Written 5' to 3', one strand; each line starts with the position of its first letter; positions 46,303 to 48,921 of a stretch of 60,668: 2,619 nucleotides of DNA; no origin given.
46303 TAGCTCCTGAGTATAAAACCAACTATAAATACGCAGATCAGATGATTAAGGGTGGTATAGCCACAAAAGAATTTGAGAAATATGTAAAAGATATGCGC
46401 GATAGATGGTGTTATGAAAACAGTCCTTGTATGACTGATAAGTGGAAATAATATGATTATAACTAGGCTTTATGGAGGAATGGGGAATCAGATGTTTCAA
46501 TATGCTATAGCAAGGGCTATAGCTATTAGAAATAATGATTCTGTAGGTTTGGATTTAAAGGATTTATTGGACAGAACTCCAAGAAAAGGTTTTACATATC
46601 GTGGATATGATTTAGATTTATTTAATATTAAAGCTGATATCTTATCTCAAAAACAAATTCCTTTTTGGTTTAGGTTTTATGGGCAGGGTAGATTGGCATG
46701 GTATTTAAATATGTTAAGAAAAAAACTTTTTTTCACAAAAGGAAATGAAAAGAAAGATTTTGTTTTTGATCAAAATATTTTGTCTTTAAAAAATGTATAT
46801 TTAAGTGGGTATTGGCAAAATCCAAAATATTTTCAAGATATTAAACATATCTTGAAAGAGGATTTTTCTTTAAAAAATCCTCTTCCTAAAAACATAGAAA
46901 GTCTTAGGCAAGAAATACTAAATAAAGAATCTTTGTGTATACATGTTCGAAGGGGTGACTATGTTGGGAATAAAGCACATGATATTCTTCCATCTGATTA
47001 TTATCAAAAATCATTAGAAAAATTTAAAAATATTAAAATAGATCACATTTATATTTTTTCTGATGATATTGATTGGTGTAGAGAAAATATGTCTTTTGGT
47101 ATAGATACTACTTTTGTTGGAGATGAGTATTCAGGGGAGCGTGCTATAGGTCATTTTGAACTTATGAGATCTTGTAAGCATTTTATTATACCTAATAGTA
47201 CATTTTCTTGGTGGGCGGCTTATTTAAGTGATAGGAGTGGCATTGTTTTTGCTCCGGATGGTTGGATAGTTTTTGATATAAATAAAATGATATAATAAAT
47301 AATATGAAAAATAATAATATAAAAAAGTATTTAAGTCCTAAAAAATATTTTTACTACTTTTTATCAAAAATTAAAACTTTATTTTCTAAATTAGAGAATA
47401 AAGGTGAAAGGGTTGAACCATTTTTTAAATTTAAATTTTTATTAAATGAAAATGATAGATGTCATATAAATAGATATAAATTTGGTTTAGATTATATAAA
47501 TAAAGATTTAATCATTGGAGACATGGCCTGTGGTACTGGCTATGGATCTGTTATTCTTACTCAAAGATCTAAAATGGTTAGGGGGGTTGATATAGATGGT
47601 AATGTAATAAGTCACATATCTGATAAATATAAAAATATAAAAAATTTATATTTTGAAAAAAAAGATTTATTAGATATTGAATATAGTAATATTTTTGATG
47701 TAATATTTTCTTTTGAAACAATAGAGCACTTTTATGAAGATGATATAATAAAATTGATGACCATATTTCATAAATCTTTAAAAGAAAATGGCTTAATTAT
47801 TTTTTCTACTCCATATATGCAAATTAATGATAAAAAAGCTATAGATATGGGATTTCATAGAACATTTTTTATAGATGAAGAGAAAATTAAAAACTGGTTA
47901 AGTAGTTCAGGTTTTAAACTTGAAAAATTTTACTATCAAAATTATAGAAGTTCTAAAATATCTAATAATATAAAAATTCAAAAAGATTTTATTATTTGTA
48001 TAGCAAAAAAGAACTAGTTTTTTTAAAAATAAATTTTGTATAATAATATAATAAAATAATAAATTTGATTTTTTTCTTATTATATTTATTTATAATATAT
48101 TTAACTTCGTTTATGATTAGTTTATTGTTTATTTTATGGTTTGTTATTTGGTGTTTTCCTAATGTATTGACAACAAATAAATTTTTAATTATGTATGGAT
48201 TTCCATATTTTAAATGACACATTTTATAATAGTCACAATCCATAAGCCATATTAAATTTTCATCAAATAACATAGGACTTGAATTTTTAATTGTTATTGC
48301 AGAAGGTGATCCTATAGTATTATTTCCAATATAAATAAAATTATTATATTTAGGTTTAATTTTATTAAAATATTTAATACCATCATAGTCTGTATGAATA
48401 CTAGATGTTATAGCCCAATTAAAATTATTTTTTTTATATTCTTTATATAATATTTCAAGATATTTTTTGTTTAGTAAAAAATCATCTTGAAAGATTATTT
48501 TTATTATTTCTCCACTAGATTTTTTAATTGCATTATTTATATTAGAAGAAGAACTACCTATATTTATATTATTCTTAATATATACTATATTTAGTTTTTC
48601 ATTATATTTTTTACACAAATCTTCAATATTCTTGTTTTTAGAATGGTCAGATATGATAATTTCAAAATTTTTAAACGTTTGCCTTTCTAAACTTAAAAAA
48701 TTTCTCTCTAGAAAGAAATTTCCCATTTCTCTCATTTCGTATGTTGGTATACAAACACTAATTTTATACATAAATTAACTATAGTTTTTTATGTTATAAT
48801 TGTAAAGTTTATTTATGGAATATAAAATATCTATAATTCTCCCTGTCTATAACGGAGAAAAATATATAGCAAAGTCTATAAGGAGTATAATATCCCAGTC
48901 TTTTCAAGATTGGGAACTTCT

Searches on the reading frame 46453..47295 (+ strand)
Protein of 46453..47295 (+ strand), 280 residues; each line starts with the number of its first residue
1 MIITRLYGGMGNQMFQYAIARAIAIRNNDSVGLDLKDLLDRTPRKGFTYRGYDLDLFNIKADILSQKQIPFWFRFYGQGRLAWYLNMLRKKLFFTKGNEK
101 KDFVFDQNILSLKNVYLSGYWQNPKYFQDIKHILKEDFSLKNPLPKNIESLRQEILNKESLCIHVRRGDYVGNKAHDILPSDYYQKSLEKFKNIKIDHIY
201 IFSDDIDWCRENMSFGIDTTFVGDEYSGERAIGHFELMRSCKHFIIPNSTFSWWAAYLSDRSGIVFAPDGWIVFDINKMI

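Call 59: search_protein_families(library=pfam, proteins=[window:46453-47295:+], max_evalue=0.001)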
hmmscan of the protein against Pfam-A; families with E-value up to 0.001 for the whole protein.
window:46453-47295:+ (280 aa): 1 family
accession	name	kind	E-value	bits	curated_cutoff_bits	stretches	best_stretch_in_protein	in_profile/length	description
PF01531.22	Glyco_transf_11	-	2.5e-35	122.6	23.9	1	112-271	121-278/298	Glycosyl transferase family 11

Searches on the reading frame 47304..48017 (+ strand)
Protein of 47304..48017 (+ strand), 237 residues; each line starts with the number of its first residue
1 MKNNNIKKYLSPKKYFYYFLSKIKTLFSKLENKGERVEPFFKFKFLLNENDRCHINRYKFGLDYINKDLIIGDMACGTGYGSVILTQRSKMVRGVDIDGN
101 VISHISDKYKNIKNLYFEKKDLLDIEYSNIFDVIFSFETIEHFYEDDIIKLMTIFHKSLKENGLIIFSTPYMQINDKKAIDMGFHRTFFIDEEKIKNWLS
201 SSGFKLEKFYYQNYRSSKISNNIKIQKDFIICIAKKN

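Call 59: search_protein_families(library=pfam, proteins=[window:47304-48017:+], max_evalue=0.001)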
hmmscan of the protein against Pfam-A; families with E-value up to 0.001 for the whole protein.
window:47304-48017:+ (237 aa): 7 families
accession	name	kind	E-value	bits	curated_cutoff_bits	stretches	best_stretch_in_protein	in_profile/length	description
PF13847.12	Methyltransf_31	-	9.1e-12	45.3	27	1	66-174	2-122/145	Methyltransferase domain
PF13649.12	Methyltransf_25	-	1.2e-11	45.5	27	1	73-163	3-97/97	Methyltransferase domain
PF13489.12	Methyltransf_23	-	1.2e-11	45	27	1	73-207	28-162/164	Methyltransferase domain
PF08241.18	Methyltransf_11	-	4.1e-11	43.8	21.2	1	73-167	2-95/95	Methyltransferase domain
PF08242.18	Methyltransf_12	-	6.3e-08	33.7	30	1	73-165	2-98/98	Methyltransferase domain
PF01739.24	CheR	-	0.00022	21.2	27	1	113-166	118-172/195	CheR methyltransferase, SAM binding domain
PF02353.26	CMAS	-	0.00075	19.3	27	1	76-179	69-176/273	Mycolic acid cyclopropane synthetase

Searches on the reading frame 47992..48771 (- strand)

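Call 59: search_protein_families(library=pfam, proteins=[window:47992-48771:-], max_evalue=0.001)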
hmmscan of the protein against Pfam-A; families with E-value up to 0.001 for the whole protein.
window:47992-48771:- (259 aa): 1 family
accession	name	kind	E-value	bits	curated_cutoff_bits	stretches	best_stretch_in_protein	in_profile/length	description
PF00535.33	Glycos_transf_2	-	2.9e-15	57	23.3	1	5-145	1-139/168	Glycosyl transferase family 2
